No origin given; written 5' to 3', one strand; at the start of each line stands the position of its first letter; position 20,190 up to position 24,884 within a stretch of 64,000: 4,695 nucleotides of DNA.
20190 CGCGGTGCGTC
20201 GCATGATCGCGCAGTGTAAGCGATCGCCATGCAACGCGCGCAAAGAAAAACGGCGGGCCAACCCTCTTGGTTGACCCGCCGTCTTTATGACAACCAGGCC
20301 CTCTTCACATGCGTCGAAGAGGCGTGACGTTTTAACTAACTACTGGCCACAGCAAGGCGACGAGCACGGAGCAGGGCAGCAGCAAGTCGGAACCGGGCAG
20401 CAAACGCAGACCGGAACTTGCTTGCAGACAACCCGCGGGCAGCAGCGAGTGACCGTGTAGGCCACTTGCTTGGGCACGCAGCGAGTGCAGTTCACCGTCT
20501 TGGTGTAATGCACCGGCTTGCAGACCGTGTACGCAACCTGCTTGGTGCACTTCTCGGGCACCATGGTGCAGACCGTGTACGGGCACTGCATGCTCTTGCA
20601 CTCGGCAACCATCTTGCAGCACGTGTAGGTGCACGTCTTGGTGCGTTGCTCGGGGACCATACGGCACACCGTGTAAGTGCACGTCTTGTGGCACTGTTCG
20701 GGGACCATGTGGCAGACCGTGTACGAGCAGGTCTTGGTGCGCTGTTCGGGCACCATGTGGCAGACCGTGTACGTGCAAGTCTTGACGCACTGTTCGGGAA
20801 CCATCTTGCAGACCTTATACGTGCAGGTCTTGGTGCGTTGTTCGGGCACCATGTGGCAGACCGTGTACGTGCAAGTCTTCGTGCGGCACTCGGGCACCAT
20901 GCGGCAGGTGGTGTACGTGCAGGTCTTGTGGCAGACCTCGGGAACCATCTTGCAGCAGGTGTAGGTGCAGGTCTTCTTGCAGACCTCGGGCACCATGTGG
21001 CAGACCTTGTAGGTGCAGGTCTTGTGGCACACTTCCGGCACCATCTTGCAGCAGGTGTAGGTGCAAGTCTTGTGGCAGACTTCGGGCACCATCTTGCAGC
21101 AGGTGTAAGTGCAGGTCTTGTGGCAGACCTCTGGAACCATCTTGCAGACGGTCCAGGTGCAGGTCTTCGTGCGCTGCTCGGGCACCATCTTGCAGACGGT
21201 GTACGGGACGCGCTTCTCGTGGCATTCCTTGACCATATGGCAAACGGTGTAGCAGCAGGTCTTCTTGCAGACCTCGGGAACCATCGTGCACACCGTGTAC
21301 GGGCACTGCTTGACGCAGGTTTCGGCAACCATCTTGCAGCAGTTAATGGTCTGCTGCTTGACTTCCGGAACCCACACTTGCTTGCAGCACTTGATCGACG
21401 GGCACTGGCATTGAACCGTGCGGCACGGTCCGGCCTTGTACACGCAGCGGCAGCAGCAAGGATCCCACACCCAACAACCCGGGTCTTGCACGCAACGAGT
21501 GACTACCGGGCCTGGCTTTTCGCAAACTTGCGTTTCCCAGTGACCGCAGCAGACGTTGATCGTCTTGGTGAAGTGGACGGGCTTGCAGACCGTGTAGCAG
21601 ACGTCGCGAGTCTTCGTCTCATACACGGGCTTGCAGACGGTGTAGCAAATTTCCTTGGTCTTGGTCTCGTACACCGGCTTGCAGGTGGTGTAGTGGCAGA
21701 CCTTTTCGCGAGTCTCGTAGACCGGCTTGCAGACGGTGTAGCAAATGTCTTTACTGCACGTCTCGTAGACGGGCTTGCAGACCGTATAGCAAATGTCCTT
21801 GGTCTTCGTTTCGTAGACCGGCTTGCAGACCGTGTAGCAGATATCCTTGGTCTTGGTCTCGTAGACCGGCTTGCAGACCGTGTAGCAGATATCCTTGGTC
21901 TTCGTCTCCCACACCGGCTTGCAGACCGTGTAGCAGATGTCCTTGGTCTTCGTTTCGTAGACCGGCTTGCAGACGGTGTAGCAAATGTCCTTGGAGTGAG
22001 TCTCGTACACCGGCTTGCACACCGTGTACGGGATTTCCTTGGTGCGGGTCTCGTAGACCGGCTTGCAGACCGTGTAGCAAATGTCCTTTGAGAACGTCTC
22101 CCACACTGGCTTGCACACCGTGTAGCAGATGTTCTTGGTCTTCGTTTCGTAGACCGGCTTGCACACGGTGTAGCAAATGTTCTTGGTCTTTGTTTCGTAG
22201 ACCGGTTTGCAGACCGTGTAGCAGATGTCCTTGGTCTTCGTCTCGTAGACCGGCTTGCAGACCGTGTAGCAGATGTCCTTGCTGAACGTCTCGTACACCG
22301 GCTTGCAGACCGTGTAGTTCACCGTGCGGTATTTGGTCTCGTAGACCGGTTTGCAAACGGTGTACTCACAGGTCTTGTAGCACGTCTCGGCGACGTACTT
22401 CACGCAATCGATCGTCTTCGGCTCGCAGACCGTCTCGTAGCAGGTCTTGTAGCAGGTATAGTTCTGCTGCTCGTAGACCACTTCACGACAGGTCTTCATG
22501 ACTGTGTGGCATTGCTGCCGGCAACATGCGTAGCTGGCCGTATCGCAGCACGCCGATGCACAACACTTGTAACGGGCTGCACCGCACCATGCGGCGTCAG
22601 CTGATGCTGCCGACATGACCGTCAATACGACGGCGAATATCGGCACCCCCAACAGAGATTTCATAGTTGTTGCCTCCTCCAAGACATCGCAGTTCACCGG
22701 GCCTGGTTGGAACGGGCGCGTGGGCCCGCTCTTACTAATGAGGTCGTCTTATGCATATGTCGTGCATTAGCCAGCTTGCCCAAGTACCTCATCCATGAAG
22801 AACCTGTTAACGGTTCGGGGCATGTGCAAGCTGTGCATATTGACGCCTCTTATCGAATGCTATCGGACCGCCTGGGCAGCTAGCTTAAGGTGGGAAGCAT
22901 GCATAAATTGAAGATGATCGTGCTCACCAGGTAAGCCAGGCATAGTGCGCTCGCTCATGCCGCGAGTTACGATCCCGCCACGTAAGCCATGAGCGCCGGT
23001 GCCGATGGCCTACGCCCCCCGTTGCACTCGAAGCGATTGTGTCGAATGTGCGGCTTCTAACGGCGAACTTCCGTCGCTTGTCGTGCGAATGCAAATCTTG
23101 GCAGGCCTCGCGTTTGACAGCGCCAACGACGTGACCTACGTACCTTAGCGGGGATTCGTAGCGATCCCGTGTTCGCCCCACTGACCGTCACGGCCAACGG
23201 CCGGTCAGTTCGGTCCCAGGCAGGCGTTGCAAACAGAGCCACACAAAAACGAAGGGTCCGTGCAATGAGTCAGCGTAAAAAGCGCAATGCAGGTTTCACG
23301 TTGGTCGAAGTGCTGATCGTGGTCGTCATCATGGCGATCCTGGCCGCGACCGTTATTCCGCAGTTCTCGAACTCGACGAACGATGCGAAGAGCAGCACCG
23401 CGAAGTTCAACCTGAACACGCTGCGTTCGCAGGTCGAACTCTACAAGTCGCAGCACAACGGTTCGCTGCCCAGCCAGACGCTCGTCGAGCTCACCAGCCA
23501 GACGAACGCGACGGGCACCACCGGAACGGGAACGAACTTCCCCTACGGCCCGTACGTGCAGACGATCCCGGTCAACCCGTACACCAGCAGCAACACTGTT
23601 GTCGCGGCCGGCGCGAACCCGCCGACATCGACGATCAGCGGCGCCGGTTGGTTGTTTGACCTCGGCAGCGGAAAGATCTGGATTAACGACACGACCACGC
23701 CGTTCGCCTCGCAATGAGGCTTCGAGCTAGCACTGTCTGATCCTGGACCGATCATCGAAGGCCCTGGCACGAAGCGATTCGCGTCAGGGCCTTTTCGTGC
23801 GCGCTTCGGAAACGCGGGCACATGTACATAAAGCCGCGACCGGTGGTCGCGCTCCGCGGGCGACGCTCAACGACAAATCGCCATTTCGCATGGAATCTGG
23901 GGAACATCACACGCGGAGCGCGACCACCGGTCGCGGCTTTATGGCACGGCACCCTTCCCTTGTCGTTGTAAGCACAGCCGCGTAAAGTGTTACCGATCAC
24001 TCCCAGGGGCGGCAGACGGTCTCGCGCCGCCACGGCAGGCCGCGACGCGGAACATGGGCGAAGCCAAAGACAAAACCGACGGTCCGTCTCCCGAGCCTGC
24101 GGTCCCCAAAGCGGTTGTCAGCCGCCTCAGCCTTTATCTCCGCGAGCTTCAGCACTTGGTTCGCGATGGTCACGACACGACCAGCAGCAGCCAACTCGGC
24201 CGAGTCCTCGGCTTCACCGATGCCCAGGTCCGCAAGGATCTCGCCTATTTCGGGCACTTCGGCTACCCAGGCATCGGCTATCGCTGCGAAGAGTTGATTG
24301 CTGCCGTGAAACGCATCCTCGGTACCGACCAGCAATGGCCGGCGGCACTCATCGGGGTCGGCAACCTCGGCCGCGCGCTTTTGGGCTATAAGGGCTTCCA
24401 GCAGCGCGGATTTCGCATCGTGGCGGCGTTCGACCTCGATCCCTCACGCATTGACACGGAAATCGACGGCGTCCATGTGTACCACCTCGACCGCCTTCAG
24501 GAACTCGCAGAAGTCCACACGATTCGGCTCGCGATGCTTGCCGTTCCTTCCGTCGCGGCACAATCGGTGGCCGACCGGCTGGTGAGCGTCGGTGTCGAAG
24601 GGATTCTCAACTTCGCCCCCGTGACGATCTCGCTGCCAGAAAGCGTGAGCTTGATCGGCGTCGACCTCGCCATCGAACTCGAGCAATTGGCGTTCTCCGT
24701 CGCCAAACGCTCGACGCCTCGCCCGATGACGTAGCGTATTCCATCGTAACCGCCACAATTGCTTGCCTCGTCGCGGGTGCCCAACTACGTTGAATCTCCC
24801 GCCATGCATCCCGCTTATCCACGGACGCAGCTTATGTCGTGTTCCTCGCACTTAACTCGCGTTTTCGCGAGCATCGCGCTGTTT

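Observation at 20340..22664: Giant secreted Cys-rich protein built from two equal blocks of 17 x 16-aa repeats (YTV family)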

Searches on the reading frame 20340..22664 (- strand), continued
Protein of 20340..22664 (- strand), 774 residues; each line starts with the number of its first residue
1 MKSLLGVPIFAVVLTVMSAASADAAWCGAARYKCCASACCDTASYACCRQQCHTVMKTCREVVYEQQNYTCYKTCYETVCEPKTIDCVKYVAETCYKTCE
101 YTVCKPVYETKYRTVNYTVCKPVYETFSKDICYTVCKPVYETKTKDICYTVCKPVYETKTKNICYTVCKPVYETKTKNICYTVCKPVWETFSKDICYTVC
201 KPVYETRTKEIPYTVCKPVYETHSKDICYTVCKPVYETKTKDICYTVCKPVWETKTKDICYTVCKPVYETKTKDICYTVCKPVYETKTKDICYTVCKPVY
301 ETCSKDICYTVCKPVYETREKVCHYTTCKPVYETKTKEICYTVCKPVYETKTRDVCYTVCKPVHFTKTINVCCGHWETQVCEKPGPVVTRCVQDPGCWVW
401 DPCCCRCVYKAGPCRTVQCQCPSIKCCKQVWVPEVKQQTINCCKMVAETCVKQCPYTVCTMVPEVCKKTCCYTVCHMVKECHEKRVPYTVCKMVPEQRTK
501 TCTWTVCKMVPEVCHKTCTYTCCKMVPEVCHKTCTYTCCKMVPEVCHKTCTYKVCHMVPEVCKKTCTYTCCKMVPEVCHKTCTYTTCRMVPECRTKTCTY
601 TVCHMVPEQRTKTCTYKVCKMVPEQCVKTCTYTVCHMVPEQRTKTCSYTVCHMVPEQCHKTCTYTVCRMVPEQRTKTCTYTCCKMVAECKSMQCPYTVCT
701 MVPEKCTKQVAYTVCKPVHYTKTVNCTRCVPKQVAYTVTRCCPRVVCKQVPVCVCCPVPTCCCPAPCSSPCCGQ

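Call 40: fold_search(model_id=the predicted structure, library=pdb)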
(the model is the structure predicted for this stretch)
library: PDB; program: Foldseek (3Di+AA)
matches with E <= 10: 88; with E <= 0.001: 1
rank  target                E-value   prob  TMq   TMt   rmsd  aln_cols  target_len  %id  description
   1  6qz9_0A               4.3e-04  0.60  0.04  0.09  29.5       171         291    8  The cryo-EM structure of the collar complex and tail axis in bacteriophage phi29 (released 2019-06-12)
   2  8egr_I                1.0e-02  0.30  0.03  0.08  28.9       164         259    3  Upper tail structure of Staphylococcus phage Andhra (released 2022-12-14)
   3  5ec5_D                3.3e-02  0.11  0.03  0.06  34.3       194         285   10  Crystal structure of lysenin pore (released 2016-05-18)
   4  5ec5_L                3.7e-02  0.10  0.03  0.06  37.1       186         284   11  Crystal structure of lysenin pore (released 2016-05-18)
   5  5ec5_C                3.9e-02  0.10  0.03  0.06  39.0       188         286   11  Crystal structure of lysenin pore (released 2016-05-18)
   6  5ec5_E                5.9e-02  0.08  0.03  0.06  33.6       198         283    8  Crystal structure of lysenin pore (released 2016-05-18)
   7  5ec5_M                7.0e-02  0.08  0.03  0.06  38.1       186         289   11  Crystal structure of lysenin pore (released 2016-05-18)
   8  5ec5_F                7.4e-02  0.08  0.04  0.07  35.6       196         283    9  Crystal structure of lysenin pore (released 2016-05-18)
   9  5ec5_A                1.1e-01  0.07  0.03  0.06  39.5       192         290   11  Crystal structure of lysenin pore (released 2016-05-18)
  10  5gaq_A                1.2e-01  0.09  0.04  0.08  35.9       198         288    9  Cryo-EM structure of the Lysenin Pore (released 2016-04-06)
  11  5ec5_I                1.4e-01  0.11  0.05  0.09  35.7       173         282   11  Crystal structure of lysenin pore (released 2016-05-18)
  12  5ec5_B                1.4e-01  0.06  0.05  0.08  35.6       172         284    9  Crystal structure of lysenin pore (released 2016-05-18)
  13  2d42_A                1.5e-01  0.08  0.04  0.10  81.5       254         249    8  Crystal structure analysis of a non-toxic crystal protein from Bacillus thuringiensis (released 2006-01-17)
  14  3j9c                  2.0e-01  0.30  0.08  0.12  15.1       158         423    6  CryoEM single particle reconstruction of anthrax toxin protective antigen pore at 2.9 Angstrom resolution (released 2015-03-11)
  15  8b0g_B                2.2e-01  0.07  0.05  0.06  74.4       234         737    7  2C9, C5b9-CD59 structure (released 2023-02-22)
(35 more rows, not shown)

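Call 65: search_solved_structures(query=window:20340-22664:-, max_evalue=1)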
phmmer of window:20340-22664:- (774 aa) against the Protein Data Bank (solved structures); distinct sequences matched with E-value up to 1: 23.
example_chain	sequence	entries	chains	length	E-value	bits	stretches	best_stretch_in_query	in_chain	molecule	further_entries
3d7m_A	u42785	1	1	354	0.19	13.2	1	180-262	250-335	Guanine nucleotide-binding protein G(i), alpha-1 subunit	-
9zem_A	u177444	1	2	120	0.44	11.9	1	584-674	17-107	HeliScrew4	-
4pam_A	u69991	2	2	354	0.53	11.7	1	180-268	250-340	Guanine nucleotide-binding protein G(i) subunit alpha-1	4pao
7na7_A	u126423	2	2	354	0.62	11.5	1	180-258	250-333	Guanine nucleotide-binding protein G(i) subunit alpha-1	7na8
8zqe_A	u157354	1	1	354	0.66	11.4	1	180-259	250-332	Guanine nucleotide-binding protein G(i) subunit alpha-1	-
4pan_A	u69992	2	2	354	0.68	11.3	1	180-262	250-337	Guanine nucleotide-binding protein G(i) subunit alpha-1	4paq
4n0d_A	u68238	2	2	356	0.69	11.3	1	180-257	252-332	Guanine nucleotide-binding protein G(i) subunit alpha-1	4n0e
6omm_A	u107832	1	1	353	0.69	11.3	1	180-261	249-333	Guanine nucleotide-binding protein G(i) subunit alpha-1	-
9ko2_A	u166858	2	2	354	0.69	11.3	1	180-261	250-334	Guanine nucleotide-binding protein G(i) subunit alpha-1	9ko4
6ukt_B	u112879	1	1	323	0.87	11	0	180-258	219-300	Guanine nucleotide-binding protein G(i) subunit alpha-1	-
2gtp_A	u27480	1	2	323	0.87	11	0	180-258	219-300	Guanine nucleotide-binding protein G(i), alpha-1 subunit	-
2ik8_A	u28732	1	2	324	0.87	11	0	180-258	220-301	Guanine nucleotide-binding protein G(i), alpha-1 subunit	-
3qe0_A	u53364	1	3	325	0.88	11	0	180-258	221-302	Guanine nucleotide-binding protein G(i) subunit alpha-1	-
1kjy_A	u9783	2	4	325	0.88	11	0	180-258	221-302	GUANINE NUCLEOTIDE-BINDING PROTEIN G(I), ALPHA-1 SUBUNIT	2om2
2xns_A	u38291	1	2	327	0.89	10.9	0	180-258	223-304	GUANINE NUCLEOTIDE-BINDING PROTEIN G(I) SUBUNIT ALPHA-1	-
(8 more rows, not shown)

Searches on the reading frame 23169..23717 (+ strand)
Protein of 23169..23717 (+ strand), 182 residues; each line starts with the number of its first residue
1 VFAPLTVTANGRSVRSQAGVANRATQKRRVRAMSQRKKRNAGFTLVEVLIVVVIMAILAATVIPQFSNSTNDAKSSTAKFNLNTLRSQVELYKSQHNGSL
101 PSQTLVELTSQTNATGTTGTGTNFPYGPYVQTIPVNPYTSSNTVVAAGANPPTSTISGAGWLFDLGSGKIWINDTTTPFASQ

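Call 22: search_protein_families(library=pfam, proteins=[window:23169-23717:+], max_evalue=0.001)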
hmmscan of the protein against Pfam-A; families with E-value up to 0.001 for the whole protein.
window:23169-23717:+ (182 aa): 2 families
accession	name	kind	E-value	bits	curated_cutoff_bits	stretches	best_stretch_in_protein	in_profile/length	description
PF07963.17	N_methyl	-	5.3e-09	35.7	21.2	1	37-62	1-26/27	Prokaryotic N-terminal methylation motif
PF08334.16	T2SSG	-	3.3e-06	27.5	21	1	68-151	4-83/108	Type II secretion system (T2SS), protein G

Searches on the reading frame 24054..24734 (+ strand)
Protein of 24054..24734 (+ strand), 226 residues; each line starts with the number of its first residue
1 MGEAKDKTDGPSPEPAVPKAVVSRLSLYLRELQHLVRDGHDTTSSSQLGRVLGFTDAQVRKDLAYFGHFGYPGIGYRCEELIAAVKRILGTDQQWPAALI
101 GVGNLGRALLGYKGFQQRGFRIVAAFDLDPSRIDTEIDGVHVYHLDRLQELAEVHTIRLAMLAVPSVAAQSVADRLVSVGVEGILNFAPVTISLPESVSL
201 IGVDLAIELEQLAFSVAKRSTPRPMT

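Call 22: search_protein_families(library=pfam, proteins=[window:24054-24734:+], max_evalue=0.001)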
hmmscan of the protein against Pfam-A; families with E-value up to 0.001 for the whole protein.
window:24054-24734:+ (226 aa): 2 families
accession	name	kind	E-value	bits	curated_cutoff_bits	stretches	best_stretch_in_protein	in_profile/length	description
PF02629.25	CoA_binding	-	3.2e-20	73.1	22.3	1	92-190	1-97/97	CoA binding domain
PF06971.19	Put_DNA-bind_N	-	2.3e-16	60.1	27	1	17-63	2-48/49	Putative DNA-binding protein N-terminus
